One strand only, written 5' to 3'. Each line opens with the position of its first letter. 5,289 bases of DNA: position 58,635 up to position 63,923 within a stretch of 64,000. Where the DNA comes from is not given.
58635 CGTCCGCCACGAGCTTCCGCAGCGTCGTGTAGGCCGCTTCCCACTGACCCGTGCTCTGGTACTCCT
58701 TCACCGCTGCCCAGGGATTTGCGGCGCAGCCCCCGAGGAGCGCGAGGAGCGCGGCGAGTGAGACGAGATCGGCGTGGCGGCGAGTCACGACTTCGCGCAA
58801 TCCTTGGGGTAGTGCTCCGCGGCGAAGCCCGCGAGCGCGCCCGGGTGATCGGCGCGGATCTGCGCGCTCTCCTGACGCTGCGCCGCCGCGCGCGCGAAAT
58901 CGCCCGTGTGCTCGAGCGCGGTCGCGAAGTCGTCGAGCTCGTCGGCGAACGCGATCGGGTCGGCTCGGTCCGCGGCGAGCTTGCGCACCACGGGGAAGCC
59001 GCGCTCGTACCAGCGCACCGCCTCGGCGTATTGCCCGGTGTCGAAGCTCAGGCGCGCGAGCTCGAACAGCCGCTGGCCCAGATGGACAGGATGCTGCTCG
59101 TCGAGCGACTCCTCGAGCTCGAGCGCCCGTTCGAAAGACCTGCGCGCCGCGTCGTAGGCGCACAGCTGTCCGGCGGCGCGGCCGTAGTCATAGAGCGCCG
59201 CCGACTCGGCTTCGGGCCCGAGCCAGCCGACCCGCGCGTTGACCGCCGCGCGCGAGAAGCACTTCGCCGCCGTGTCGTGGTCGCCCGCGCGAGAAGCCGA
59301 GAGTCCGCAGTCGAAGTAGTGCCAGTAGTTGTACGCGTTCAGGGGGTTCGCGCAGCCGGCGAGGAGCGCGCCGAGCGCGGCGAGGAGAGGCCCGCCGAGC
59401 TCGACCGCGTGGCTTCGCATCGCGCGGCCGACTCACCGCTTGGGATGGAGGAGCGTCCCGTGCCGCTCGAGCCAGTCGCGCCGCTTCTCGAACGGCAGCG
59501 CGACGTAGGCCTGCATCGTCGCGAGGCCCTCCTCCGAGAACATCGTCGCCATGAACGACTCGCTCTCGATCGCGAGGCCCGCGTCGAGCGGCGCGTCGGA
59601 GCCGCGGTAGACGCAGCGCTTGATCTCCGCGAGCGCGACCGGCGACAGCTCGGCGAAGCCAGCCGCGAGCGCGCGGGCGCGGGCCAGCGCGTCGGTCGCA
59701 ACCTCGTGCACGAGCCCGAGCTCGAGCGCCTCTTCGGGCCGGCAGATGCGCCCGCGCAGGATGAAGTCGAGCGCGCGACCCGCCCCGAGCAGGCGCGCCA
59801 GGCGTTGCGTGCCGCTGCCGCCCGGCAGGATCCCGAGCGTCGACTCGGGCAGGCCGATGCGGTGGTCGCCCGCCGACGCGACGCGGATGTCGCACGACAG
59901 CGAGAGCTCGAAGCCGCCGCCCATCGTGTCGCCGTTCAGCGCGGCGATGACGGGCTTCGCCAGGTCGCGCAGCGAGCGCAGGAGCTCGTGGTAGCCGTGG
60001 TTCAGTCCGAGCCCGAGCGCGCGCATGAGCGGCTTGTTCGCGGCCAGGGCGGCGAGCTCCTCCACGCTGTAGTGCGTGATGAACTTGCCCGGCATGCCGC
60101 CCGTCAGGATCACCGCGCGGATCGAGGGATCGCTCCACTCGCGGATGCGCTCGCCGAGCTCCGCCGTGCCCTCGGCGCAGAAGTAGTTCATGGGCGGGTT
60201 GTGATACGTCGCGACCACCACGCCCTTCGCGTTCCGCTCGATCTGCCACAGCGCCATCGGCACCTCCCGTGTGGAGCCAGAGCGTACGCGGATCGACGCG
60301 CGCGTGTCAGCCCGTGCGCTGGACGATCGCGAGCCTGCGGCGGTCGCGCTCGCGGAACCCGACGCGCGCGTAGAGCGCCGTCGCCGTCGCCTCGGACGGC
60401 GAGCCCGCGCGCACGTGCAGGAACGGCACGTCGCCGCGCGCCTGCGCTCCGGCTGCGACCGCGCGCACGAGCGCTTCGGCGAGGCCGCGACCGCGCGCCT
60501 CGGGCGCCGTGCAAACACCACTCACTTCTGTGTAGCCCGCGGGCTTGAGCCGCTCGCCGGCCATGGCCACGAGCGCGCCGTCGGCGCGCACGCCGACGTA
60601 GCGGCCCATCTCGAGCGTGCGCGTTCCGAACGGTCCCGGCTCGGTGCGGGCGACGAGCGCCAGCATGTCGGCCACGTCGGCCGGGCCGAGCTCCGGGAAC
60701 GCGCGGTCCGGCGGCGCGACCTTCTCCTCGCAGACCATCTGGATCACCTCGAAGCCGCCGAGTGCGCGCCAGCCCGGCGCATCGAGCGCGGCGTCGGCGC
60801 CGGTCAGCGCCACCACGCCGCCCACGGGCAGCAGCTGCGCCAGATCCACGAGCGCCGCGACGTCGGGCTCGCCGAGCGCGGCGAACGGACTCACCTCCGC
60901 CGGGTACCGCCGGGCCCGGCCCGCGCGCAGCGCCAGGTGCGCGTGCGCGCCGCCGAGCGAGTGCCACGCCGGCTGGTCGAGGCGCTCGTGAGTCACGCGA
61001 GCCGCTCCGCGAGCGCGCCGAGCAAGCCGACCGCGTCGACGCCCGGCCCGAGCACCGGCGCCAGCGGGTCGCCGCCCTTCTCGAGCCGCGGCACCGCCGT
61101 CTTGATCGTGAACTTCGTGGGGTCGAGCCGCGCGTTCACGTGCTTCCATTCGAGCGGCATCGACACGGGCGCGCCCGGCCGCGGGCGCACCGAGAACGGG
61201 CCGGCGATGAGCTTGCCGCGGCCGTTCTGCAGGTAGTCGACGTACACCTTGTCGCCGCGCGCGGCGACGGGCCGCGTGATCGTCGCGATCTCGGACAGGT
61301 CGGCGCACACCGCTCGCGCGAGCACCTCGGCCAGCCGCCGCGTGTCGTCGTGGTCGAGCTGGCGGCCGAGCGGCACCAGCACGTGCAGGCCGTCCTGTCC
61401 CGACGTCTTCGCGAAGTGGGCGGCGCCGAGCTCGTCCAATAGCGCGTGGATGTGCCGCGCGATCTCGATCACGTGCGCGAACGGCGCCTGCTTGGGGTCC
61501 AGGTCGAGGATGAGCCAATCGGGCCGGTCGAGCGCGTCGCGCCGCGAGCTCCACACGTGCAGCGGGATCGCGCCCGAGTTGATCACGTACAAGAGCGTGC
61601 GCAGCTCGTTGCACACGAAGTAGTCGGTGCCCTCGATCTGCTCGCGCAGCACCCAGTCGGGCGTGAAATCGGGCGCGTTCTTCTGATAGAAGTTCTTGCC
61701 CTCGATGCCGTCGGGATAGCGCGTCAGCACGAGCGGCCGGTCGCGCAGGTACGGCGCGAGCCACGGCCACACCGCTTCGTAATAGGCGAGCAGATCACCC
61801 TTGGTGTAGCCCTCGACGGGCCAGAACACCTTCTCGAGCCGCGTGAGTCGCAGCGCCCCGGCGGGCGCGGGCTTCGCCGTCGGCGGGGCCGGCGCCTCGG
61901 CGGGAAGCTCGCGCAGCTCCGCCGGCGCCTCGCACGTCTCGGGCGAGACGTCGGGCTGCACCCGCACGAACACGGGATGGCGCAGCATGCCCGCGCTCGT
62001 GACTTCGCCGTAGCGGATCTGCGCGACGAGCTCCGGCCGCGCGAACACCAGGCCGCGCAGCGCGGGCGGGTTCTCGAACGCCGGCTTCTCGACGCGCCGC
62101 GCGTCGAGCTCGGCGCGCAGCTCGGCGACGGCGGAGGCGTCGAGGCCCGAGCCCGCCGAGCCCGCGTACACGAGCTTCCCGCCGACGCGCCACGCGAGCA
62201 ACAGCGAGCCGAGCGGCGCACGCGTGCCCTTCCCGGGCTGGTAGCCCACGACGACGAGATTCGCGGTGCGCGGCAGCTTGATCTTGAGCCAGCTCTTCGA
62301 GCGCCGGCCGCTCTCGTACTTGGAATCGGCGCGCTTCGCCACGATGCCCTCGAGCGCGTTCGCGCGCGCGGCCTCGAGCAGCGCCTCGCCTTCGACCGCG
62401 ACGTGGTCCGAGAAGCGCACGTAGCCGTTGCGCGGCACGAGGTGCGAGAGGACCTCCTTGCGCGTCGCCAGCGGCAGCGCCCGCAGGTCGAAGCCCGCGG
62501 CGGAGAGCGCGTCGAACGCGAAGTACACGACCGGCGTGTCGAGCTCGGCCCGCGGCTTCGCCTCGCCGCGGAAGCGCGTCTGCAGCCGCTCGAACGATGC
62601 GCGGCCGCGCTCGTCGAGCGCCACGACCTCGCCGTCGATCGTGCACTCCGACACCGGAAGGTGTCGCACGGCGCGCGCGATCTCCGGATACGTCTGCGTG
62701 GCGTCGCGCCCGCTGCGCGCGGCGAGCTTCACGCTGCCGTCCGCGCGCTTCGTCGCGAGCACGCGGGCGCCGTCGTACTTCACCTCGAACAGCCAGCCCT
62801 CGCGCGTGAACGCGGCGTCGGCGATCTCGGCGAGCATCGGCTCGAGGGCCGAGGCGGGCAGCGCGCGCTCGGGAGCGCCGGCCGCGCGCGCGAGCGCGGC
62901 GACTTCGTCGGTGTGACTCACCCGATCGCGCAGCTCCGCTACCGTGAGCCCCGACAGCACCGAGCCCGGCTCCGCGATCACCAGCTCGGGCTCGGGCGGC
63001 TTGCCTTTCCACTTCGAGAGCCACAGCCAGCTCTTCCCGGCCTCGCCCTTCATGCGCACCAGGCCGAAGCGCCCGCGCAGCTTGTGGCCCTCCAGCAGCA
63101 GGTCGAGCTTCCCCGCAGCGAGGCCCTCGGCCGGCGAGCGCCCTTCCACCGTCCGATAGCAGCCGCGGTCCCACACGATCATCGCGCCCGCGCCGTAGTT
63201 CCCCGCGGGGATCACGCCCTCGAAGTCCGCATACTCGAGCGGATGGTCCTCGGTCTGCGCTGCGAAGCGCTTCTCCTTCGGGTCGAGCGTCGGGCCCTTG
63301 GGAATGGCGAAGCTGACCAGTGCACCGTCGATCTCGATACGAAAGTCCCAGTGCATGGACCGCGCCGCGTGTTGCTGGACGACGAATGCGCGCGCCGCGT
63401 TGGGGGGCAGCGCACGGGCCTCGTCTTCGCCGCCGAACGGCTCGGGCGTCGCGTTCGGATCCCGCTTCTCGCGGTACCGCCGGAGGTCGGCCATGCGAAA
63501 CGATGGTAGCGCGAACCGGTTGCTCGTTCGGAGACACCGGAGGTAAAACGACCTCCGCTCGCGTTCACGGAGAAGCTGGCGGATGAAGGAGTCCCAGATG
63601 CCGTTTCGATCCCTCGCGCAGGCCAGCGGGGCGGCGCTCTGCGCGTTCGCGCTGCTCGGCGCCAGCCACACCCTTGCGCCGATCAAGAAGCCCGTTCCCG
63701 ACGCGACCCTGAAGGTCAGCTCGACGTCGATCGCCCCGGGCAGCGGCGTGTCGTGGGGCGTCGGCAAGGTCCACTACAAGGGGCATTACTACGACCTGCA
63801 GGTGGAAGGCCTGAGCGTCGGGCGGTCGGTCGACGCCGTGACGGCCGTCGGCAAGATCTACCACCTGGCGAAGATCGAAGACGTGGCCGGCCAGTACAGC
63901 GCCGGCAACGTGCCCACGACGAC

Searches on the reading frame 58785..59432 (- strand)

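Call 60: search_protein_families(library=pfam, proteins=[window:58785-59432:-], max_evalue=0.00001)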
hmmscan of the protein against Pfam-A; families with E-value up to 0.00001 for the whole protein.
window:58785-59432:- (215 aa): 6 families
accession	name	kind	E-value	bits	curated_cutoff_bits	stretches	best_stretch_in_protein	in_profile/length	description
PF07719.23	TPR_2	-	1e-10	41.3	27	0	78-108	2-32/34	Tetratricopeptide repeat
PF13424.12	TPR_12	-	2e-09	37.9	30.1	0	44-106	11-74/77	Tetratricopeptide repeat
PF00515.34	TPR_1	-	9.2e-07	28.9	27.8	0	84-108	8-32/34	Tetratricopeptide repeat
PF24885.1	TPR_NPHP3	-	2e-06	27.8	100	1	75-195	96-215/239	Nephrocystin-3 TPR domain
PF13181.12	TPR_8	-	5.4e-06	26.6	25.7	0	79-108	3-32/34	Tetratricopeptide repeat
PF13374.12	TPR_10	-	9.3e-06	25.9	27.5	0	125-151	8-34/42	Tetratricopeptide repeat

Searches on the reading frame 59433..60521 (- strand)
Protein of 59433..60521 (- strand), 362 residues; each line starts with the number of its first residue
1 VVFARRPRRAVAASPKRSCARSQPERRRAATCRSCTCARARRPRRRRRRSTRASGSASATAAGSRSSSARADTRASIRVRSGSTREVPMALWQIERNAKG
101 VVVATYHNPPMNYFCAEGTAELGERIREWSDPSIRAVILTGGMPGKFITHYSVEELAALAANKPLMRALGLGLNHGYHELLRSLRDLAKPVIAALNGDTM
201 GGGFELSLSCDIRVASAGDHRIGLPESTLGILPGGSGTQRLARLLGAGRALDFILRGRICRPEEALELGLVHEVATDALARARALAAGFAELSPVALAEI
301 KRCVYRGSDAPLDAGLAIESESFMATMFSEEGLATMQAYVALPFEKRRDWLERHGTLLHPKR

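Call 60: search_protein_families(library=pfam, proteins=[window:59433-60521:-], max_evalue=0.00001)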
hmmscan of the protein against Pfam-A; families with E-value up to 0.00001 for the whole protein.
window:59433-60521:- (362 aa): 2 families
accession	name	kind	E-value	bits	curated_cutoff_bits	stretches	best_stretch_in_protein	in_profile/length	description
PF00378.25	ECH_1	-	5e-37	128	27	1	98-340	3-241/251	Enoyl-CoA hydratase/isomerase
PF16113.10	ECH_2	-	4.2e-13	49.9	27.2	1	119-336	20-234/335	Enoyl-CoA hydratase/isomerase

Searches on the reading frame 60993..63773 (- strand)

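Call 60: search_protein_families(library=pfam, proteins=[window:60993-63773:-], max_evalue=0.00001)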
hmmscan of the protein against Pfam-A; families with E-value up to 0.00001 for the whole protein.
window:60993-63773:- (926 aa): 4 families
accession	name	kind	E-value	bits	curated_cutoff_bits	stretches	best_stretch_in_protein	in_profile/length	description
PF21686.3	LigD_Prim-Pol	-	8.3e-83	278.3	27.4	1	657-903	1-253/254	LigD, primase-polymerase domain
PF13298.12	LigD_N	-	1e-38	132.2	31.1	1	133-240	1-107/107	DNA Ligase D 3'-phosphoesterase domain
PF01068.26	DNA_ligase_A_M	-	4.7e-36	124.8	26.2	1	312-499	1-204/204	ATP dependent DNA ligase domain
PF04679.21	DNA_ligase_A_C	-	1.1e-18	67.8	27.5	1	519-608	3-93/94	ATP dependent DNA ligase C terminal region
